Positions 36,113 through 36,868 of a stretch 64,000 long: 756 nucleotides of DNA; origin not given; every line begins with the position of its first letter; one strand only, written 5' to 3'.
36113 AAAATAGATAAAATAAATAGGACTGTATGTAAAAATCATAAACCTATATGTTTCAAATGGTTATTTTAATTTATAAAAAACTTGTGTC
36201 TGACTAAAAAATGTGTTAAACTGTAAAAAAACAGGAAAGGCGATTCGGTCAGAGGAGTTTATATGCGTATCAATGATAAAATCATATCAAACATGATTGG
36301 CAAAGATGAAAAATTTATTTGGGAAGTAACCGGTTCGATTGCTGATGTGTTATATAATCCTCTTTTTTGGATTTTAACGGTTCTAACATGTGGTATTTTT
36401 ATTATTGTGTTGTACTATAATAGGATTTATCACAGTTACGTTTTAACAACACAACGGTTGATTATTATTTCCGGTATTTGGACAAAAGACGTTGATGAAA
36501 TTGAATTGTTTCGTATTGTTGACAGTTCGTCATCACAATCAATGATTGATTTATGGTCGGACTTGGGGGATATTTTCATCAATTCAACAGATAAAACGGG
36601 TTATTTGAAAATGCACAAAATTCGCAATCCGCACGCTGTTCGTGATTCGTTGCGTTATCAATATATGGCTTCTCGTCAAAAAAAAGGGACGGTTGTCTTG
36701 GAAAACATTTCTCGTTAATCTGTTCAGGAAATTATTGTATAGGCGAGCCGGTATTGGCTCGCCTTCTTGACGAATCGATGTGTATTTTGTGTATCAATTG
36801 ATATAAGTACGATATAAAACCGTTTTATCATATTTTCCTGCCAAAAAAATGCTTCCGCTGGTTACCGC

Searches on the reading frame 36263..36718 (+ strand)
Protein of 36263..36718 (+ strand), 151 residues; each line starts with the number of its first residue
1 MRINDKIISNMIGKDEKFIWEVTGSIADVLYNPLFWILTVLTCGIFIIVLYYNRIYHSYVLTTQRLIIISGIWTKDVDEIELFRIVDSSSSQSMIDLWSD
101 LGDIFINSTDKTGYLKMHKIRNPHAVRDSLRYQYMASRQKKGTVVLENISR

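Call 10: search_protein_families(library=pfam, proteins=[window:36263-36718:+], max_evalue=0.001)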
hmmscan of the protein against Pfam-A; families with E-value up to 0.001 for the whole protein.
window:36263-36718:+ (151 aa): 1 family
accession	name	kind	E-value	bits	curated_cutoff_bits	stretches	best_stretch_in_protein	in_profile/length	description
PF03703.20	bPH_2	-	8.2e-11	42.4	22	1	58-129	5-77/78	Bacterial PH domain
